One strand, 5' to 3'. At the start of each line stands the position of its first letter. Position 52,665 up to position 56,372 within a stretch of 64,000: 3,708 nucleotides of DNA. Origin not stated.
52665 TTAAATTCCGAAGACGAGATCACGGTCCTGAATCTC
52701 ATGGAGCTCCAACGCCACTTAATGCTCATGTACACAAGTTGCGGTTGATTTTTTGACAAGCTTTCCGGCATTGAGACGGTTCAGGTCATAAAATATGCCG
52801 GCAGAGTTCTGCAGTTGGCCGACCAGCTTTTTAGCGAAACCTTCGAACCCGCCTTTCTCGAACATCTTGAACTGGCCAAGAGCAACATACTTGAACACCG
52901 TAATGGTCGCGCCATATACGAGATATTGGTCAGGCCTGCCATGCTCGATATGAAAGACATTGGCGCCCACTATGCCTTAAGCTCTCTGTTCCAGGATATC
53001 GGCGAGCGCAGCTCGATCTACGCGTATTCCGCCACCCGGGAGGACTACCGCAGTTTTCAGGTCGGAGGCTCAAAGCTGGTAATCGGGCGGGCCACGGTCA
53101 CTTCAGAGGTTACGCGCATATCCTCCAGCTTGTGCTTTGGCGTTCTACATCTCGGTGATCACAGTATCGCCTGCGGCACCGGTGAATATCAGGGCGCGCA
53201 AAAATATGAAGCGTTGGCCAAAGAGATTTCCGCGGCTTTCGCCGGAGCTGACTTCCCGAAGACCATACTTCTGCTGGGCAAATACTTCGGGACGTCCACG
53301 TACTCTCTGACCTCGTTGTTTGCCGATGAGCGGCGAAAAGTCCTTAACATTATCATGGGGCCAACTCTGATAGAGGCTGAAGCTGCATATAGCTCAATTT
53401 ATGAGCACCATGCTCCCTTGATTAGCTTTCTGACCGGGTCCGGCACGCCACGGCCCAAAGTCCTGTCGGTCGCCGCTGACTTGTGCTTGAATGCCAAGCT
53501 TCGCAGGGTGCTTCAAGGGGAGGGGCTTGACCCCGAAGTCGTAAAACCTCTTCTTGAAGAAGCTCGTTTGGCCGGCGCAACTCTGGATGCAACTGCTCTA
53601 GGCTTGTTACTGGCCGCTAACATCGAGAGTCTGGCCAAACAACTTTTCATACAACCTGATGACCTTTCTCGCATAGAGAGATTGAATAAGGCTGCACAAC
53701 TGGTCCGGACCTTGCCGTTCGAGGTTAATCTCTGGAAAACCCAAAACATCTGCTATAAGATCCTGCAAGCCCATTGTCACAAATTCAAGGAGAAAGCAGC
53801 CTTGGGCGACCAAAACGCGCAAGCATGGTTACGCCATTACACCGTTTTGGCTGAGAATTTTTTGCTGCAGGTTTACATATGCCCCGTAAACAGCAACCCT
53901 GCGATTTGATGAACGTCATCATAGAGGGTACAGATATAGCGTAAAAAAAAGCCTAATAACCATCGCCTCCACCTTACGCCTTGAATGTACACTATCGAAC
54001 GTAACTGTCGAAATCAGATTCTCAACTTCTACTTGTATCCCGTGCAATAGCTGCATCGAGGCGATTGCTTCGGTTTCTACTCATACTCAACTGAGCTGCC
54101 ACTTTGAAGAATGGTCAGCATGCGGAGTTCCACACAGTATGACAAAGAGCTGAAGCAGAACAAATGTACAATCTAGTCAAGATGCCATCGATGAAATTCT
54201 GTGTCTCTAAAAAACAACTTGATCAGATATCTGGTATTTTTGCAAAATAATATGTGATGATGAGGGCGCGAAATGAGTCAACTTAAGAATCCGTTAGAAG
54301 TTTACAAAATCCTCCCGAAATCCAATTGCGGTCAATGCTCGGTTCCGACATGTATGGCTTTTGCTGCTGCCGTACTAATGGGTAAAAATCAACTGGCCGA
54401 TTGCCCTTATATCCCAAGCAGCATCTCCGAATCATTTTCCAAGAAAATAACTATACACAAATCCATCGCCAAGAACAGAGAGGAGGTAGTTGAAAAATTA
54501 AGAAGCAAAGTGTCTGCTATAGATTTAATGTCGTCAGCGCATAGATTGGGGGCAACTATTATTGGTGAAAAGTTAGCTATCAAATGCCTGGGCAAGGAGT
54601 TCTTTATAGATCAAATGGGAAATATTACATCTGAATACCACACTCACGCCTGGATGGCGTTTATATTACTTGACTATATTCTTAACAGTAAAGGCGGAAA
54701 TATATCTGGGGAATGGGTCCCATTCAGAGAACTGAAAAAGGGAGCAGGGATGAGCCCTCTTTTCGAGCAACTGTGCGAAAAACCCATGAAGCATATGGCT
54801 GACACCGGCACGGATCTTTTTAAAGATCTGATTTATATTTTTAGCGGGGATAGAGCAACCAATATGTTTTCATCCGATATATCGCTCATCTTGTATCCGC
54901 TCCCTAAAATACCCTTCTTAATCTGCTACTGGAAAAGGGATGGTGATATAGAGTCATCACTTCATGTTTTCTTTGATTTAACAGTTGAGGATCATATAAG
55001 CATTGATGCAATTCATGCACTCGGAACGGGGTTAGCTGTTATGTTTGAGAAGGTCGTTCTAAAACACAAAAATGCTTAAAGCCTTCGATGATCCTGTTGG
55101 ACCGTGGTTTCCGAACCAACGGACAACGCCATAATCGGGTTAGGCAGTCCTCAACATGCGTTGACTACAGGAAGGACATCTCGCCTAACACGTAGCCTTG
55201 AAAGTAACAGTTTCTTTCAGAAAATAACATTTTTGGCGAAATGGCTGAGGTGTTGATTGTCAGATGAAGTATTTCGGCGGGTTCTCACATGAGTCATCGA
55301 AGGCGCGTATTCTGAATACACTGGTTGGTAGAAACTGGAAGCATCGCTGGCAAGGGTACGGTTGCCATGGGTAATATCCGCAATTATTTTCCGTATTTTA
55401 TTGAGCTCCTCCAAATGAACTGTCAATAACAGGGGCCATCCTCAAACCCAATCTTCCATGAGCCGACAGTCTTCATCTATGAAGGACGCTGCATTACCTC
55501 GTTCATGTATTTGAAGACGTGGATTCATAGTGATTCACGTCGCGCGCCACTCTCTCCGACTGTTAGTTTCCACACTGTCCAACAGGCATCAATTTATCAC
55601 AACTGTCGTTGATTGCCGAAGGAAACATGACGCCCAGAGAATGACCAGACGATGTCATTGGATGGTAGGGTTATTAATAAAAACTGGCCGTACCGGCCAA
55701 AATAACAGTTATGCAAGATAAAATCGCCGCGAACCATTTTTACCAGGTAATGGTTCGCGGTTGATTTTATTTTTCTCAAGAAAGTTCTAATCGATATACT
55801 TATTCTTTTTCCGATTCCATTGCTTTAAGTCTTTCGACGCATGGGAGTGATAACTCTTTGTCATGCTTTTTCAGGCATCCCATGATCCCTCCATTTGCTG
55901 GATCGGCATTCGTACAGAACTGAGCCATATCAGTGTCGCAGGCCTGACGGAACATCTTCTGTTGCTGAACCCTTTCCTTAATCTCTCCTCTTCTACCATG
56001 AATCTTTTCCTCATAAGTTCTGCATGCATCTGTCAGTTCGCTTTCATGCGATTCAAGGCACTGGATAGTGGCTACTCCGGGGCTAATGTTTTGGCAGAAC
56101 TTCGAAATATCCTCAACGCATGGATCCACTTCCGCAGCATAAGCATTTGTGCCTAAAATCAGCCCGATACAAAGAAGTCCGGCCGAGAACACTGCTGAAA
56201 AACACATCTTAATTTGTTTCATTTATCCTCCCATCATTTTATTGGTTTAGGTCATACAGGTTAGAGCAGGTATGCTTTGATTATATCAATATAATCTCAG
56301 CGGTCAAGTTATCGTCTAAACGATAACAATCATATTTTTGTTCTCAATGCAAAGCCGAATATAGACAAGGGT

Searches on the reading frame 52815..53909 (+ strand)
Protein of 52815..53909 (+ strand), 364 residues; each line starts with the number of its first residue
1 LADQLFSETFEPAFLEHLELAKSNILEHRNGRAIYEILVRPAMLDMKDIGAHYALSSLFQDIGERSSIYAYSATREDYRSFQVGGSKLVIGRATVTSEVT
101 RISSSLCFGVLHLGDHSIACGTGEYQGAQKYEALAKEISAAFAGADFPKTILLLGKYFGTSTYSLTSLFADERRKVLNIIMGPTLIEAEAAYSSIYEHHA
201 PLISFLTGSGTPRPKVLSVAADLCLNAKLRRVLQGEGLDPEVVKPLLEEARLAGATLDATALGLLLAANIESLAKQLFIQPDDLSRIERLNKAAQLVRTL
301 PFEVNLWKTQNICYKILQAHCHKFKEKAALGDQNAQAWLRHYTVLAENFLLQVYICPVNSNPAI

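Call 8: search_protein_families(library=pfam, proteins=[window:52815-53909:+], max_evalue=0.00001)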
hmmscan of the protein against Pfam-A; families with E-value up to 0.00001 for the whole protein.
window:52815-53909:+ (364 aa): 1 family
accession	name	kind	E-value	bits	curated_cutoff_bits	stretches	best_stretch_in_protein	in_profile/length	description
PF12055.13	DUF3536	-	3.3e-47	161.7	25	1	2-169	117-284/284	Domain of unknown function (DUF3536)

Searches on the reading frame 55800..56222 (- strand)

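Call 79: search_protein_families(library=pfam, proteins=[window:55800-56222:-], max_evalue=0.0001)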
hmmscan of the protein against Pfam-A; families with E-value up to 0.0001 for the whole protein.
window:55800-56222:- (140 aa): 1 family
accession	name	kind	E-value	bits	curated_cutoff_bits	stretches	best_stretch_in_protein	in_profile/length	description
PF00839.22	Cys_rich_FGFR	-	2.7e-09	37.4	22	1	80-122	13-55/58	Cysteine rich repeat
